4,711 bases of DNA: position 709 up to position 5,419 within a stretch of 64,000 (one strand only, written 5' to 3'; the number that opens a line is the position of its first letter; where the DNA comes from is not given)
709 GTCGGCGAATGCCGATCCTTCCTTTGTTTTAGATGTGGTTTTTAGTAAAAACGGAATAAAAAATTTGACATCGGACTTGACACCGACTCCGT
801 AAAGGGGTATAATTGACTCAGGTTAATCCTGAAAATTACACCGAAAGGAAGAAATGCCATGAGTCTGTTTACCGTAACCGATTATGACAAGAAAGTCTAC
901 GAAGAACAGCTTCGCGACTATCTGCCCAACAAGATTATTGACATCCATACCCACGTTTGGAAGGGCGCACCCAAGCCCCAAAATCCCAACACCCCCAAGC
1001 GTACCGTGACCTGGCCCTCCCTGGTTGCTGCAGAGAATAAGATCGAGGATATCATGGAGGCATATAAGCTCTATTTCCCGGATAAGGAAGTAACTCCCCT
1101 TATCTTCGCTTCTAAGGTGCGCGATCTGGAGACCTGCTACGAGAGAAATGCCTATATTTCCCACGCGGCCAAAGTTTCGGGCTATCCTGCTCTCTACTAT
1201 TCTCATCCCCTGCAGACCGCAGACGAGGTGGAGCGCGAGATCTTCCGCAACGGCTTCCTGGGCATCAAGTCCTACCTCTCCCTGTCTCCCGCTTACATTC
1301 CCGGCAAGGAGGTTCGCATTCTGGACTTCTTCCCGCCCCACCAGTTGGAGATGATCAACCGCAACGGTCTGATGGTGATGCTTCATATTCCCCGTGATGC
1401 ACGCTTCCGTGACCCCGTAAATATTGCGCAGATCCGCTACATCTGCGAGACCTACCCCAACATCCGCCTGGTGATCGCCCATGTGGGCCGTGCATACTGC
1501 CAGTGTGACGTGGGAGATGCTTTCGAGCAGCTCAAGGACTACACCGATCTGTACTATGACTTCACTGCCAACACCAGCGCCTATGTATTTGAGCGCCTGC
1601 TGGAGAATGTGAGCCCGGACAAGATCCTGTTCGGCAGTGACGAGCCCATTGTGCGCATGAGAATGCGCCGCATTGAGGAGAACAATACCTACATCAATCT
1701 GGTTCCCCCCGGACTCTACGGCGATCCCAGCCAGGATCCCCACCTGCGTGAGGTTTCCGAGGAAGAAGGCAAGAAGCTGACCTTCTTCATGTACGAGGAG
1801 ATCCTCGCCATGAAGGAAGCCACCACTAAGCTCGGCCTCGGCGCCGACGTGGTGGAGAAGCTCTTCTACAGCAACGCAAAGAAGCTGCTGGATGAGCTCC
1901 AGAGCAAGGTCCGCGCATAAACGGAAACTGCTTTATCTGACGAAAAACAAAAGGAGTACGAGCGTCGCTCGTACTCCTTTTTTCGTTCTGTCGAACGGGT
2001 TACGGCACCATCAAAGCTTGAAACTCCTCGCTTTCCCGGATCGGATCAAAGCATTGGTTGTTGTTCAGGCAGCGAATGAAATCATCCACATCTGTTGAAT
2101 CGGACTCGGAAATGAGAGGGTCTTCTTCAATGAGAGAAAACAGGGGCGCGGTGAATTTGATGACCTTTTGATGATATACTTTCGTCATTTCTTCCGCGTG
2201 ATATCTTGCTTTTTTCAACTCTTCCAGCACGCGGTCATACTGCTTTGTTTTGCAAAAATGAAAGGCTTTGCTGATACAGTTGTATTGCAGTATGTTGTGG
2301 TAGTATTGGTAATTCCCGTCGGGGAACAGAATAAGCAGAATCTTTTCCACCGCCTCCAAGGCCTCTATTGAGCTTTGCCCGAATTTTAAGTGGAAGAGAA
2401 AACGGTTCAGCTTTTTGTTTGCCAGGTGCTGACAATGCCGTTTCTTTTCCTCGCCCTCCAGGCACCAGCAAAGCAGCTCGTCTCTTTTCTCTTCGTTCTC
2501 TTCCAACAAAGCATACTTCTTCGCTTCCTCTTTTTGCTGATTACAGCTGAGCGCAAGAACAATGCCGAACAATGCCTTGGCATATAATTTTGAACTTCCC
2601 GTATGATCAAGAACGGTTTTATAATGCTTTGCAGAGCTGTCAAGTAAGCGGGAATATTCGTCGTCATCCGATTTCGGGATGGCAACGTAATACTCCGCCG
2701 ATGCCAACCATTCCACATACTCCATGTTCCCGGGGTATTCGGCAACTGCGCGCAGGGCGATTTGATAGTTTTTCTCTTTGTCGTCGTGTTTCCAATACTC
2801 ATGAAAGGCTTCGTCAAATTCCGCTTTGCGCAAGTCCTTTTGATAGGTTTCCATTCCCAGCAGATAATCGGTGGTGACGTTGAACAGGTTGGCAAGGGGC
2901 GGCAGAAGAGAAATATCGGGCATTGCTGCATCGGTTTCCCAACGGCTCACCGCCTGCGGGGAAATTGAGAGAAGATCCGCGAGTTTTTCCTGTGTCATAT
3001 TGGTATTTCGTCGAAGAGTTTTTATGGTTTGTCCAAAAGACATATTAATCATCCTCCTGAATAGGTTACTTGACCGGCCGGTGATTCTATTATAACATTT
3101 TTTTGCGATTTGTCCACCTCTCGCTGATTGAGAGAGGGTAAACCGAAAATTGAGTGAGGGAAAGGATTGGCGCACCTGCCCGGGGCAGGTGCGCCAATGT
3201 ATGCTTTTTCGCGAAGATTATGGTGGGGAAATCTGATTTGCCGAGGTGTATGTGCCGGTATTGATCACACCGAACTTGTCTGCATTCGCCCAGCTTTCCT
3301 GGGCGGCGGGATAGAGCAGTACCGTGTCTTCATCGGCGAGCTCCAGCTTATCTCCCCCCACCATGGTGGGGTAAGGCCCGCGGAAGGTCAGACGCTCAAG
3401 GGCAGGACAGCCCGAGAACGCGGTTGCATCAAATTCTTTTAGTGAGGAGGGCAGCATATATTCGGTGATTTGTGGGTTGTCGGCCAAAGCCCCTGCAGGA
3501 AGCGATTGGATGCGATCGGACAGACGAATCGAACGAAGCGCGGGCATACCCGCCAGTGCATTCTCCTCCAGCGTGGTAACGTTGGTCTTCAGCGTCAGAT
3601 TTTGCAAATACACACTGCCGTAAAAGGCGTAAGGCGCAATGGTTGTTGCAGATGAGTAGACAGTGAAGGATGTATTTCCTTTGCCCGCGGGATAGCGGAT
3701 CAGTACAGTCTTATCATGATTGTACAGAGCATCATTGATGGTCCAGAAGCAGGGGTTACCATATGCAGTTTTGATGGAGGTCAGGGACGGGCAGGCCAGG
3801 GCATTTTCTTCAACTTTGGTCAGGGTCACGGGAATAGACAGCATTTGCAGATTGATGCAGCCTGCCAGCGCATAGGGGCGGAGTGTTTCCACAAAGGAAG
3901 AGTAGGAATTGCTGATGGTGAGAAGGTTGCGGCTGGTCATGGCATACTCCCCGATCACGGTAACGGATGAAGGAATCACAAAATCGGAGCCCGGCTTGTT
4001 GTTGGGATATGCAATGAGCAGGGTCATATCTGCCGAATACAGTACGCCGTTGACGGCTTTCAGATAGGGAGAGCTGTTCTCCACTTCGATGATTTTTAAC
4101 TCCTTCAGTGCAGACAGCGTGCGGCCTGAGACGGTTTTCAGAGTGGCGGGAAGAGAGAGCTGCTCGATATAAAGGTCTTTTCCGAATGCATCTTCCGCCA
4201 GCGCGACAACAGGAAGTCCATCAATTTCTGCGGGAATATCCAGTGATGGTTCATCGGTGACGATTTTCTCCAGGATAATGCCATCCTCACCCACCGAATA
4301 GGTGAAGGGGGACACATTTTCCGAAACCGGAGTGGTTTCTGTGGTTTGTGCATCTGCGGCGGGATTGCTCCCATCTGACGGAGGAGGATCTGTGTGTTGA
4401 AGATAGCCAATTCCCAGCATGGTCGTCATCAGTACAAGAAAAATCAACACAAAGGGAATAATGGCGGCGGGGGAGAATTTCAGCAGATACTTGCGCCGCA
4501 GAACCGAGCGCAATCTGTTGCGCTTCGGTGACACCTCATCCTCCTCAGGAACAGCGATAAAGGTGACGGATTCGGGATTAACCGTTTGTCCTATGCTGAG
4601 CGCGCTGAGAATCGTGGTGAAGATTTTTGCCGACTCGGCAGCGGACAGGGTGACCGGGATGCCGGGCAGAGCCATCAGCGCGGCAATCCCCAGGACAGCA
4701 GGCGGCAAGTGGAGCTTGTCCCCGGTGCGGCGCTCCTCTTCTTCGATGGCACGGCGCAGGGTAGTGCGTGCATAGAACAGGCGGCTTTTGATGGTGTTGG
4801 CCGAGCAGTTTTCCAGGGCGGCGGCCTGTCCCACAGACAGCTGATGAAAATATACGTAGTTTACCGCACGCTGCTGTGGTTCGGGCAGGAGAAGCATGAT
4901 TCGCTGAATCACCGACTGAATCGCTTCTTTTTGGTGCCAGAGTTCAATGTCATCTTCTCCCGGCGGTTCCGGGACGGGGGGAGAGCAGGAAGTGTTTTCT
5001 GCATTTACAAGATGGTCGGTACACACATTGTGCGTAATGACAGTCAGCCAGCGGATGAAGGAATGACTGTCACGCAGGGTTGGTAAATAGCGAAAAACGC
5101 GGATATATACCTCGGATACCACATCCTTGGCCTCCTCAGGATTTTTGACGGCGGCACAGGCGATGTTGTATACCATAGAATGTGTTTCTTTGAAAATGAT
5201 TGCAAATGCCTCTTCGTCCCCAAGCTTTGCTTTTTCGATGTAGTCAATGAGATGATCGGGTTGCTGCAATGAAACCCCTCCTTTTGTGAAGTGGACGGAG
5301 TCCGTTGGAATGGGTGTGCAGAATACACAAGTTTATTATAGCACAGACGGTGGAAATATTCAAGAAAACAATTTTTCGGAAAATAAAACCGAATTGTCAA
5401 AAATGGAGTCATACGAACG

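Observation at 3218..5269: One-polypeptide sigma factor / transmembrane / leucine-rich-repeat sensor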

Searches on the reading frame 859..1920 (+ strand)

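Call 50: search_protein_families(library=pfam, proteins=[window:859-1920:+], max_evalue=0.001)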
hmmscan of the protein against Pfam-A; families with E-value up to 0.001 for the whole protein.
window:859-1920:+ (353 aa): 1 family
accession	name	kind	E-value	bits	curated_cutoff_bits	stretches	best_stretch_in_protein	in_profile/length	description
PF04909.20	Amidohydro_2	-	2.4e-19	70.6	26.4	1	27-344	1-287/289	Amidohydrolase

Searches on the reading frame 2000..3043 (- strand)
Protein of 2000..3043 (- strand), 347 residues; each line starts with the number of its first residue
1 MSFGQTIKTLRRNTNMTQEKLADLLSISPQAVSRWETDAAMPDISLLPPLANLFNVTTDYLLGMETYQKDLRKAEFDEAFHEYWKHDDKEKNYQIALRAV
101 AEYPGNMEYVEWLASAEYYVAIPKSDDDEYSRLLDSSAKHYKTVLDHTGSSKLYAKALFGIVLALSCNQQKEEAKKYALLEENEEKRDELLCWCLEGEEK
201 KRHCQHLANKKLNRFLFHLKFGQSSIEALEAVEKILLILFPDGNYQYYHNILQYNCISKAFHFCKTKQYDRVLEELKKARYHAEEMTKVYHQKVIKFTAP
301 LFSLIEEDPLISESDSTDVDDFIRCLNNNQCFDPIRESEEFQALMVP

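Call 50: search_protein_families(library=pfam, proteins=[window:2000-3043:-], max_evalue=0.001)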
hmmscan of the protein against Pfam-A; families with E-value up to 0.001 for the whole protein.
window:2000-3043:- (347 aa): 3 families
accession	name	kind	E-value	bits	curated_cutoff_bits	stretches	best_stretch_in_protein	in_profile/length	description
PF01381.28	HTH_3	-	3.8e-12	46.5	23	1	7-61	1-55/55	Helix-turn-helix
PF12844.13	HTH_19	-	5.3e-09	36.3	30.2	1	4-62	1-59/64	Helix-turn-helix domain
PF13560.12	HTH_31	-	1.6e-08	35.1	27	1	3-58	2-58/64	Helix-turn-helix domain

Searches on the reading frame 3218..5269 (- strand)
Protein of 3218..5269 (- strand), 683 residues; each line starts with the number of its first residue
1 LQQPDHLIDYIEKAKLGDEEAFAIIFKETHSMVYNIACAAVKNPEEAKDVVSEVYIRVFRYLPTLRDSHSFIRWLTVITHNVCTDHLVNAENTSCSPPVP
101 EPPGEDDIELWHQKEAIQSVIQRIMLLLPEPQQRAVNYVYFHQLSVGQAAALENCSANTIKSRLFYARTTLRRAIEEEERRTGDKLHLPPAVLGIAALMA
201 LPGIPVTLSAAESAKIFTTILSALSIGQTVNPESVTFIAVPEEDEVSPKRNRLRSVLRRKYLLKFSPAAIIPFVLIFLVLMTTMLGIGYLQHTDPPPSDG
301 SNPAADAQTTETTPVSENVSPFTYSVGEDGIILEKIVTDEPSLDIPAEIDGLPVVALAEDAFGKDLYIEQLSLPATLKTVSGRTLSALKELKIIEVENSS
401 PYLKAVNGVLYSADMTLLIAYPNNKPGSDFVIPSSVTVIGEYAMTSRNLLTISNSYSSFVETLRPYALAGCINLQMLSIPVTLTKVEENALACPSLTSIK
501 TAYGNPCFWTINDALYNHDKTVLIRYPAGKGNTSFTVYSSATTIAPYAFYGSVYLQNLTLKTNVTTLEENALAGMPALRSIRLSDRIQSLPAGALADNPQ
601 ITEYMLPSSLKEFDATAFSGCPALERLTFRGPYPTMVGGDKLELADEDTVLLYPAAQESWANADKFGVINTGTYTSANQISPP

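Call 3: search_protein_families(library=pfam, proteins=[window:3218-5269:-], max_evalue=1)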
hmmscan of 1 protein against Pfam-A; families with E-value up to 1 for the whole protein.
window:3218-5269:- (683 aa): 7 families
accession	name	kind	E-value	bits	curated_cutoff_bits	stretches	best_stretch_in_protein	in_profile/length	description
PF13306.12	LRR_5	-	1.5e-28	99.6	27.7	2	533-630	14-109/127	BspA type Leucine rich repeat region (6 copies)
PF04542.20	Sigma70_r2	-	1.1e-10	41.6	24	1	26-88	2-66/71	Sigma-70 region 2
PF13855.12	LRR_8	-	2e-09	37.5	27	1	540-584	12-57/61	Leucine rich repeat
PF08281.18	Sigma70_r4_2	-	5.3e-08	32.8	25.7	1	121-171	4-54/54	Sigma-70, region 4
PF07638.17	Sigma70_ECF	-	0.0015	18.9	21.1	1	116-175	125-183/185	ECF sigma factor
PF04545.22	Sigma70_r4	-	0.0058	16.6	24.1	1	128-172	5-49/50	Sigma-70, region 4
PF23952.1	LRR_EndoS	-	0.23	12.1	27.9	0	588-631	48-91/116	Endo-beta-N-acetylglucosaminidase EndoS LRR domain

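Call 4: search_protein_families(library=ncbifam, proteins=[window:3218-5269:-], max_evalue=1)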
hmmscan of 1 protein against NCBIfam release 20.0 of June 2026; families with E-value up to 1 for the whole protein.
window:3218-5269:- (683 aa): 68 families (the best 25 are shown)
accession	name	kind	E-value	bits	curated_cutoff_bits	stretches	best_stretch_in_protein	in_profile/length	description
NF009166.1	PRK12513.1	equivalog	5.3e-19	68.7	206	1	15-179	17-190/193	RNA polymerase sigma factor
NF004113.0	PRK05602.1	equivalog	4.7e-18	65.6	208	1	12-182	37-208/211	RNA polymerase sigma factor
TIGR02954.1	Sig70_famx3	hypoth_equivalog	5.9e-18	65.2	188.5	1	9-177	5-169/170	RNA polymerase sigma-70 factor, TIGR02954 family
NF009195.0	PRK12543.1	subfamily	8e-18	64.6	197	2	2-79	2-79/192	RNA polymerase sigma factor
NF008888.0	PRK11922.1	equivalog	1.2e-17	64.4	204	1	11-178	21-199/231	RNA polymerase sigma factor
NF007225.0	PRK09643.1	equivalog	1.3e-17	64.2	190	1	13-179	20-186/204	RNA polymerase sigma factor SigM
NF058625.1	sigma_PG0214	equivalog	5.9e-17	61.9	130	1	19-180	3-166/170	GFO_1088 family ECF-type sigma factor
TIGR02985.1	Sig70_bacteroi1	subfamily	6.6e-17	62.2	126.4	1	20-174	1-161/162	RNA polymerase sigma-70 factor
TIGR02939.1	RpoE_Sigma70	equivalog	1.3e-16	61.2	236.15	1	9-175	9-186/190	RNA polymerase sigma factor RpoE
NF009171.0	PRK12518.1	equivalog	2.7e-16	60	208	1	9-177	16-186/191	RNA polymerase sigma factor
NF009168.0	PRK12515.1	subfamily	3.1e-16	59.4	236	1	11-175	13-179/189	RNA polymerase sigma factor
TIGR02937.1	sigma70-ECF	superfamily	9.3e-16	57.9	42.9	1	20-174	1-164/165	sigma-70 family RNA polymerase sigma factor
NF007223.0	PRK09641.1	equivalog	1.2e-15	57.8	209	2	10-87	8-85/187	RNA polymerase sigma factor SigW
NF006930.0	PRK09415.1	subfamily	7.7e-14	51.9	198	1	23-178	19-178/179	RNA polymerase factor sigma C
TIGR02948.1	SigW_bacill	equivalog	4e-13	49.8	243.1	2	11-88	9-86/187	RNA polymerase sigma factor SigW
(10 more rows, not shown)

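Call 7: find_homologous_proteins(query=window:3218-5269:-, max_evalue=0.00001)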
Query window:3218-5269:- (683 aa): 94 proteins with E <= 0.00001 among 8000 candidates.
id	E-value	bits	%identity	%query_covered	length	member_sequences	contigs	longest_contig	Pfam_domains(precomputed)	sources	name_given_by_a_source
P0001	0.0e+0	1473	97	100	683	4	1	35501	PF13306.13,PF04542.21,PF13855.13,PF08281.19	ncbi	-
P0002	0.0e+0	1267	83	100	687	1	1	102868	PF13306.13,PF07638.18,PF04542.21,PF13855.13,PF08281.19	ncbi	-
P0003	0.0e+0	1108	73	99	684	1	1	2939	PF13306.13,PF07638.18,PF04542.21,PF13855.13,PF08281.19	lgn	-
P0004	0.0e+0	1079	72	99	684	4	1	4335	PF13306.13,PF07638.18,PF04542.21,PF13855.13,PF08281.19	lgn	-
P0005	0.0e+0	1059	73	96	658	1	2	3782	PF13306.13,PF07638.18,PF04542.21,PF13855.13,PF08281.19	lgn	-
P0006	4.8e-196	671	49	99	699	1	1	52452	PF13306.13,PF04542.21,PF13855.13,PF08281.19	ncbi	-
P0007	8.7e-194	664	50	98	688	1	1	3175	PF13306.13,PF07638.18,PF04542.21,PF13855.13,PF08281.19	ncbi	-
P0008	5.7e-176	605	45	98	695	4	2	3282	PF13306.13,PF04542.21,PF08281.19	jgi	-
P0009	6.5e-151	522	52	74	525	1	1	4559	PF13306.13,PF04542.21,PF08281.19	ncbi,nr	ncbi:MAG: sigma-70 family RNA polymerase sigma factor, partial [Clostridia bacterium]|nr:sigma-70 fa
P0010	5.1e-135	470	40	87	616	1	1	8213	PF13306.13,PF04542.21,PF08281.19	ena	-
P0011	2.0e-133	464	40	87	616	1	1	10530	PF13306.13,PF04542.21,PF08281.19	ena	-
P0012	2.0e-133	464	40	87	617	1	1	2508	PF13306.13,PF04542.21,PF08281.19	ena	-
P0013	2.0e-127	444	33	89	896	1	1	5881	PF13306.13,PF04542.21,PF13855.13,PF08281.19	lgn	-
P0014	8.7e-126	439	39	92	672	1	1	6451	PF13306.13,PF04545.23,PF04542.21,PF08281.19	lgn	-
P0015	1.5e-73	267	31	91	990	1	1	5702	PF13306.13,PF04542.21,PF08281.19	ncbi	ncbi:MAG: sigma-70 family RNA polymerase sigma factor, partial [Eubacteriales bacterium]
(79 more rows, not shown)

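Call 18: find_encoding_contigs(protein=P0002, flank=8000, max_places=2)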
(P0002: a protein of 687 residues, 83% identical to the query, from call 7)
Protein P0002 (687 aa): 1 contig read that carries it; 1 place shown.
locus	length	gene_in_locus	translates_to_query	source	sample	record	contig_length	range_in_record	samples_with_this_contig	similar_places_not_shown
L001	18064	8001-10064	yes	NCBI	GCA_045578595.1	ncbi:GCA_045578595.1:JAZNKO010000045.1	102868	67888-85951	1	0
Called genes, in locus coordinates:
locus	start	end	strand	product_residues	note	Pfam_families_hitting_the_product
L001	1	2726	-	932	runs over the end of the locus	PF07517:SecA_DEAD, PF00270:DEAD (weak), PF01043:SecA_PP_bind, PF21090:P-loop_SecA, PF07516:SecA_SW, PF02810:SEC-C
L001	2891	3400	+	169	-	PF00588:SpoU_methylase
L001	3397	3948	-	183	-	PF00583:Acetyltransf_1, PF13508:Acetyltransf_7 (weak)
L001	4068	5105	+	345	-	PF00733:Asn_synthase, PF02540:NAD_synthase (faint), PF03054:tRNA_Me_trans, PF20259:tRNA_Me_trans_M, PF20258:tRNA_Me_trans_C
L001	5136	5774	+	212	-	PF16255:Lipase_GDSL_lke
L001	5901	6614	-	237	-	PF00596:Aldolase_II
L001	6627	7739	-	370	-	PF00465:Fe-ADH, PF13685:Fe-ADH_2 (weak), PF25137:ADH_Fe_C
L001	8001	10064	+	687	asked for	PF07638:Sigma70_ECF (faint), PF04542:Sigma70_r2, PF08281:Sigma70_r4_2, PF13306:LRR_5, PF13855:LRR_8 (weak)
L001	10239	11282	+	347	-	PF01381:HTH_3, PF12844:HTH_19, PF13560:HTH_31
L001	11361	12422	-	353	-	PF04909:Amidohydro_2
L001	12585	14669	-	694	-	PF03030:H_PPase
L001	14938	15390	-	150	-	PF00383:dCMP_cyt_deam_1, PF14437:MafB19-deam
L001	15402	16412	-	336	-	PF02517:Rce1-like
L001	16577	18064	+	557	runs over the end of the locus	PF13208:TerB_N, PF15615:TerB_C (weak)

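Call 19: find_encoding_contigs(protein=P0006, flank=8000, max_places=2)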
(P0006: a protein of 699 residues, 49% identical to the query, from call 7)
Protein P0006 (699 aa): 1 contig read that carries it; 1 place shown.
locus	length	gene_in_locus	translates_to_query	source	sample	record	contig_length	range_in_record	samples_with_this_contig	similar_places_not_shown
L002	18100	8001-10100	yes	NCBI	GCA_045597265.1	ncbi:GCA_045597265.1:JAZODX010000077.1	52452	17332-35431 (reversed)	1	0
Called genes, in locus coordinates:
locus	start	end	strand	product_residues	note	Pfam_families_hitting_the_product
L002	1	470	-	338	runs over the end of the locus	PF06723:MreB_Mbl, PF00022:Actin (weak), PF11104:PilM_2 (faint), PF00012:HSP70, PF14450:FtsA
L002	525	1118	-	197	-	PF02545:Maf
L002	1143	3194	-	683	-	PF01136:Peptidase_U32, PF12392:DUF3656, PF01136:Peptidase_U32 (weak)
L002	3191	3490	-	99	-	PF05164:ZapA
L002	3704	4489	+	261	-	PF00696:AA_kinase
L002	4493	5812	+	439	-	PF00171:Aldedh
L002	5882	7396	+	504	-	PF00817:IMS, PF11799:IMS_C (weak)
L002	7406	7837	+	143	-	-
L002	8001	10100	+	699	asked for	PF04542:Sigma70_r2, PF13855:LRR_8 (faint), PF08281:Sigma70_r4_2, PF13306:LRR_5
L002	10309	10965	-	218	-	-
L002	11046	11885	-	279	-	PF13240:Zn_Ribbon_1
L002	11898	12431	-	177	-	PF13240:Zn_Ribbon_1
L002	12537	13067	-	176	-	-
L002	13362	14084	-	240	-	PF01975:SurE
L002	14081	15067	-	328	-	PF01368:DHH, PF02272:DHHA1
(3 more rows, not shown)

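Call 59: list_cluster_members(proteins=[window:3218-5269:-, P0002, P0279])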
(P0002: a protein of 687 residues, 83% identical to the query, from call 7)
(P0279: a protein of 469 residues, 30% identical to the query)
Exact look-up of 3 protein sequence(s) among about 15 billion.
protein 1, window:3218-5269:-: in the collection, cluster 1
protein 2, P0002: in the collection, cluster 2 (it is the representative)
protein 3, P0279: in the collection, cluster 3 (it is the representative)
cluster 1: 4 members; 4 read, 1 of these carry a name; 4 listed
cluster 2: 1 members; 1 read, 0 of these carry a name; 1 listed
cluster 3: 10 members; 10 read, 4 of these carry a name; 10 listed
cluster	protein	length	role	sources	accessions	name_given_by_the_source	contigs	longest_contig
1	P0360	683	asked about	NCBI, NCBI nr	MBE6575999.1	MAG: sigma-70 family RNA polymerase sigma factor [Ruminococcaceae bacterium] | sigma-70 family RNA polymerase sigma factor [Oscillospiraceae bacterium]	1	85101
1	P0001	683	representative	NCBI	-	-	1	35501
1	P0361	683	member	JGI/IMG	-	-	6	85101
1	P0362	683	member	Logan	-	-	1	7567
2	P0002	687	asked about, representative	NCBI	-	-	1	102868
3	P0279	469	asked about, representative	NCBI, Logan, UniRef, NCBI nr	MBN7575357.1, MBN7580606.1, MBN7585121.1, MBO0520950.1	hypothetical protein C1H57_09245 [Clostridium sp. 2-1] | RNA polymerase sigma factor n=1 Tax=Clostridium TaxID=1485 RepID=UPI000CDA41E1 | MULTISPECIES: sigma-70 family RNA polymerase sigma factor [Clostridium]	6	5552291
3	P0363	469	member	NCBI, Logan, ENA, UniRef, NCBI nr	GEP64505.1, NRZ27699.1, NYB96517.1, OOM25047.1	hypothetical protein CBE01nite_22730 [Clostridium beijerinckii] | Sigma-70 family RNA polymerase sigma factor n=1 Tax=Clostridium beijerinckii TaxID=1520 ... | sigma-70 family RNA polymerase sigma factor [Clostridium beijerinckii]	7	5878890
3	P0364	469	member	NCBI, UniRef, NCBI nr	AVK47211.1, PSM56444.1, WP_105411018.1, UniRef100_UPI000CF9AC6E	hypothetical protein AXY43_03780 [Clostridium sp. MF28] | RNA polymerase sigma factor n=1 Tax=Clostridium TaxID=1485 RepID=UPI000CF9AC6E | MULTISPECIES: sigma-70 family RNA polymerase sigma factor [Clostridium]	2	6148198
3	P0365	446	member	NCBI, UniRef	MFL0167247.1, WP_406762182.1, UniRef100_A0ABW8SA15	RNA polymerase sigma factor [Candidatus Clostridium helianthi] | RNA polymerase sigma factor n=1 Tax=Candidatus Clostridium helianthi TaxID=3381660 ...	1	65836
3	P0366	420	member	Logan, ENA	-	-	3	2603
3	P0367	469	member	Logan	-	-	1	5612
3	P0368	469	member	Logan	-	-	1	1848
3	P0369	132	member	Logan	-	-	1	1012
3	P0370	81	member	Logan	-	-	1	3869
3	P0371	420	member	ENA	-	-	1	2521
